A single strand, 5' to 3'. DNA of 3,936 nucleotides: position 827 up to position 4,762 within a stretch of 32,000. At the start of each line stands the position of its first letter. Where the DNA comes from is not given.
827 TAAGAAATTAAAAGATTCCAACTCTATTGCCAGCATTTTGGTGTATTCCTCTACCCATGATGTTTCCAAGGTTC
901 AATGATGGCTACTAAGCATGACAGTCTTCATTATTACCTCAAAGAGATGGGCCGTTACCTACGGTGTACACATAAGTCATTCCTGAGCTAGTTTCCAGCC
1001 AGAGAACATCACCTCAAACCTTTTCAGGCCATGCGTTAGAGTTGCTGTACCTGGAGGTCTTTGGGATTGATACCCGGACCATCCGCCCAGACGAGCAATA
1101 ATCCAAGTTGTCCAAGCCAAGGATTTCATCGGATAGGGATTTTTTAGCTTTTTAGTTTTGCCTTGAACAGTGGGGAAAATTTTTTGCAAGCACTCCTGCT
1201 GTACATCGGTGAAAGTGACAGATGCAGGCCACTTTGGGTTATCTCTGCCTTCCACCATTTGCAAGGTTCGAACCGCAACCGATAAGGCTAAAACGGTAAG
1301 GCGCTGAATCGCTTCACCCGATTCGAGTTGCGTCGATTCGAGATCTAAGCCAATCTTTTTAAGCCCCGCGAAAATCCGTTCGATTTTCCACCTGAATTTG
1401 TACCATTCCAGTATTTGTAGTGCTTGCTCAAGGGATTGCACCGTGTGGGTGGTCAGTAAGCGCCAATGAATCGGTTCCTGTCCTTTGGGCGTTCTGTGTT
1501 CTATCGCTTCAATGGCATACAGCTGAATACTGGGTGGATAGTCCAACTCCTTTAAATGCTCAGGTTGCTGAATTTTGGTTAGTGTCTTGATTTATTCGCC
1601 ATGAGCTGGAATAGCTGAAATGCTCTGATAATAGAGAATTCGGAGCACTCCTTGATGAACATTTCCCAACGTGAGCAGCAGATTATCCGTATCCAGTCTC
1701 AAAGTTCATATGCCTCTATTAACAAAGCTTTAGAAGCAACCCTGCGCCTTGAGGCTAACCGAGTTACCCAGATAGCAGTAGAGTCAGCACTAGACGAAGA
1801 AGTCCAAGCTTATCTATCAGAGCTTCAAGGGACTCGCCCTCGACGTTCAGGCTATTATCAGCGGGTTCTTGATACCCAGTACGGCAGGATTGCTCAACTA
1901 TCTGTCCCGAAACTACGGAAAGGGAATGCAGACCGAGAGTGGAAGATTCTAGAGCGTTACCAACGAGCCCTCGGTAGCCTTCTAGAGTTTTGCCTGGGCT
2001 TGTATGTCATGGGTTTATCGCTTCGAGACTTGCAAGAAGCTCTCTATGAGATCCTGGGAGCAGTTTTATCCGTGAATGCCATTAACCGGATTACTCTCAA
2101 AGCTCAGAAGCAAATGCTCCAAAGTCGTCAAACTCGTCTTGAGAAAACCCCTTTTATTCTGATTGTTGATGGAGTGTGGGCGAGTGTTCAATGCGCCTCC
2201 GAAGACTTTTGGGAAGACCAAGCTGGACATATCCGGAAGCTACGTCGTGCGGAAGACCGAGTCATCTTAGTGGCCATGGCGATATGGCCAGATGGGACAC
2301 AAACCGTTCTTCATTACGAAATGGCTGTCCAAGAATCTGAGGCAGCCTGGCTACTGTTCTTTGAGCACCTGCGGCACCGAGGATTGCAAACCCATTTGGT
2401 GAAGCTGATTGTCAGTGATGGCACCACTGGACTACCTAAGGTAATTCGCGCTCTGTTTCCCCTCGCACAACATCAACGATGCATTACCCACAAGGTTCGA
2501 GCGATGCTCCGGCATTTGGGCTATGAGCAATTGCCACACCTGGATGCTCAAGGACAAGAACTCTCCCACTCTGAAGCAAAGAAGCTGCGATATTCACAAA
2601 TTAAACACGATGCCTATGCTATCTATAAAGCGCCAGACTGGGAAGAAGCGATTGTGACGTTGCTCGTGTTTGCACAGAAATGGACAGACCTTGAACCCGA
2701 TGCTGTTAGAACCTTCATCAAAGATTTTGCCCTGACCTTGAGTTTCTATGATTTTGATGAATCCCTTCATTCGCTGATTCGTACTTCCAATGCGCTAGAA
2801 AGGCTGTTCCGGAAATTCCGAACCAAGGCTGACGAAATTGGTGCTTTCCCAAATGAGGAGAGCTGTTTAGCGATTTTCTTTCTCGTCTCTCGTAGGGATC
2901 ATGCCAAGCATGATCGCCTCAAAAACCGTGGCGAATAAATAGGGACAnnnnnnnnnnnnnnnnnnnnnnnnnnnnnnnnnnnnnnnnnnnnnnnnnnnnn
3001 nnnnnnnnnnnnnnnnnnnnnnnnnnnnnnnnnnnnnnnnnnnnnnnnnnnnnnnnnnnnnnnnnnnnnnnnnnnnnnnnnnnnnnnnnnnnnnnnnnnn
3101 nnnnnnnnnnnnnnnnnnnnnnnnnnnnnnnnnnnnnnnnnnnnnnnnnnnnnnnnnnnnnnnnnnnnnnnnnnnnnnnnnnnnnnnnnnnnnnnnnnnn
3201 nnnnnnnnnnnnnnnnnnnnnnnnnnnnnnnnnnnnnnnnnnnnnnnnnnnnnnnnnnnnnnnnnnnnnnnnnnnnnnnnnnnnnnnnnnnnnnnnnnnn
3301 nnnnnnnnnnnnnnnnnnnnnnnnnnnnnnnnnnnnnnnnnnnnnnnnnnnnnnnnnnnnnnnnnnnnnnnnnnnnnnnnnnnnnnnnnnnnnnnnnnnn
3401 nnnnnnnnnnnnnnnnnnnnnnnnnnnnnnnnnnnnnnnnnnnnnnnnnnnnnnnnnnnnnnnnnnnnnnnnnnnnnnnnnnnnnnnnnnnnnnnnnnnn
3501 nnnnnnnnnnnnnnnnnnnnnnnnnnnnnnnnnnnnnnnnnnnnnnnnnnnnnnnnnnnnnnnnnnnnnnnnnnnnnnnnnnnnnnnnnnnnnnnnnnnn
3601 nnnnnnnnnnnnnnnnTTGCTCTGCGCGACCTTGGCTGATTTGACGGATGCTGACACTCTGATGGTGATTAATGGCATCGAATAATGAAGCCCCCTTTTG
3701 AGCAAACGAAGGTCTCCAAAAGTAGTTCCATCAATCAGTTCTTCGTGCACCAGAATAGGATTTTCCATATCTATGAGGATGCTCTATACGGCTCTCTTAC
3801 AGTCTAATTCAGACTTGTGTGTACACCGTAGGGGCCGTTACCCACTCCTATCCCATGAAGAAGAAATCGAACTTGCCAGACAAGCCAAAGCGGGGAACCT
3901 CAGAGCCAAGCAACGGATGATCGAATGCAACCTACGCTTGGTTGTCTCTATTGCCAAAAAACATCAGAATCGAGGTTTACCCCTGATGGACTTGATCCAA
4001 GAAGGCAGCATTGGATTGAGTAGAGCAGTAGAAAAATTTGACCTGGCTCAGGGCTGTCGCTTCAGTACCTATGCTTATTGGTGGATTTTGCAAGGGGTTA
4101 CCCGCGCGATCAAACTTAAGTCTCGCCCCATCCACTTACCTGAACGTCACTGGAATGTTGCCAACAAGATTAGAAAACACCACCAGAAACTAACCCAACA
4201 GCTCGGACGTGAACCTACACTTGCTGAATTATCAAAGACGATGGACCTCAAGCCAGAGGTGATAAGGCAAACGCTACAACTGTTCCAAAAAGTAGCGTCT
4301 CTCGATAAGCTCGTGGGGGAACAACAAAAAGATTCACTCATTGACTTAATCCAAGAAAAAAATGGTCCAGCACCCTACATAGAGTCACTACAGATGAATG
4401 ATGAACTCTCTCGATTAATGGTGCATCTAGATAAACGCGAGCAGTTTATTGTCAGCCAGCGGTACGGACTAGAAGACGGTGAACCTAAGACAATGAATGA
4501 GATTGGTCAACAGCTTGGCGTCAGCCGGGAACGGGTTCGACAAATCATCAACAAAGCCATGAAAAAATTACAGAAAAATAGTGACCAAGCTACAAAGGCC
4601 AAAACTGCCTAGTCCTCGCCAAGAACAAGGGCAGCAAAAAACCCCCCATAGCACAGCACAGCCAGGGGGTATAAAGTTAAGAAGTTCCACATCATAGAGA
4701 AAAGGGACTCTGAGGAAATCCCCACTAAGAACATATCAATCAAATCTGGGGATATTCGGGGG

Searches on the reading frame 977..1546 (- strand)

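Call 17: search_protein_families(library=pfam, proteins=[window:977-1546:-], max_evalue=0.01)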
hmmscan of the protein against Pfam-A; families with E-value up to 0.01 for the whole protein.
window:977-1546:- (189 aa): 1 family
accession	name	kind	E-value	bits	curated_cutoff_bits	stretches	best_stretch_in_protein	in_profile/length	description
PF01609.27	DDE_Tnp_1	-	5.5e-06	26.7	23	1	17-88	127-195/200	Transposase DDE domain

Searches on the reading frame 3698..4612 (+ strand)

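Call 17: search_protein_families(library=pfam, proteins=[window:3698-4612:+], max_evalue=0.01)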
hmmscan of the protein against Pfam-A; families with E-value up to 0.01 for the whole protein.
window:3698-4612:+ (304 aa): 5 families
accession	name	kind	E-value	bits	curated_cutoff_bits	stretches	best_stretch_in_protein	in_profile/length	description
PF04545.22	Sigma70_r4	-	1e-18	67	24.1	1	241-293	2-50/50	Sigma-70, region 4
PF04542.20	Sigma70_r2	-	3.7e-18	65.5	24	1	74-141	1-68/71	Sigma-70 region 2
PF04539.22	Sigma70_r3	-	3.2e-16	59.6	25.3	1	155-225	3-73/78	Sigma-70 region 3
PF00140.25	Sigma70_r1_2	-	3.7e-08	33.6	22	1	46-67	11-32/34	Sigma-70 factor, region 1.2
PF04967.18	HTH_10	-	0.0006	20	23.1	0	265-291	25-51/53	HTH DNA binding domain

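Call 24: search_protein_families(library=ncbifam, proteins=[window:3698-4612:+], max_evalue=0.00001)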
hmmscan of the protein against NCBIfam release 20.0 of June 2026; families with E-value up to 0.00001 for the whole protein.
window:3698-4612:+ (304 aa): 46 families (the best 25 are shown)
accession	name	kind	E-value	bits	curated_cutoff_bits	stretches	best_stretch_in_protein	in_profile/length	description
TIGR02997.1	Sig70-cyanoRpoD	subfamily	1.2e-84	284.1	384.5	1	69-292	74-298/298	RNA polymerase sigma factor, RpoD/SigA family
NF005785.0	PRK07598.1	equivalog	8.4e-76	255.4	554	1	46-293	153-400/415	RNA polymerase sigma factor SigC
TIGR02394.1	rpoS_proteo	equivalog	2.1e-73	247.3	378.7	1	45-294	22-273/285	RNA polymerase sigma factor RpoS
NF006666.0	PRK09210.1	equivalog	2.9e-73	247.3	572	1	44-295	107-360/370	RNA polymerase sigma factor RpoD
TIGR02393.1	RpoD_Cterm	equivalog_domain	2.3e-72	243.4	354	1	70-297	1-230/238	RNA polymerase sigma factor RpoD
NF005642.0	PRK07405.1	subfamily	2.8e-72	243.6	524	1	58-297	72-311/318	RNA polymerase sigma factor SigD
NF004208.0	PRK05658.1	equivalog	1.2e-71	242.5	555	1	64-295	387-620/631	RNA polymerase sigma factor RpoD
NF004207.0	PRK05657.1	equivalog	7.4e-71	239.2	394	1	42-294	62-316/329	RNA polymerase sigma factor RpoS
NF004615.0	PRK05949.1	subfamily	1.5e-70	237.7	530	1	56-296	79-319/327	RNA polymerase sigma factor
NF005643.0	PRK07406.1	equivalog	5.9e-68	229.7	500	1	68-293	159-385/397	RNA polymerase sigma factor RpoD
NF005920.0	PRK07921.1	subfamily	4.5e-67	226.4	464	1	51-300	73-322/328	RNA polymerase sigma factor SigB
NF004561.0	PRK05901.1-3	equivalog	5.5e-65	220.5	582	1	51-295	282-527/537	RNA polymerase sigma factor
NF004560.0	PRK05901.1-1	equivalog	3.2e-64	217.9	711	1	58-295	268-506/516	RNA polymerase sigma factor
NF041931.2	MzaA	equivalog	1.1e-63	216.2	800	1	66-295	472-705/726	MZA anti-phage system associated sigma-70 family RNA polymerase sigma factor MzaA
NF004562.0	PRK05901.1-4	equivalog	3.6e-60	204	779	1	69-293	316-542/571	RNA polymerase sigma factor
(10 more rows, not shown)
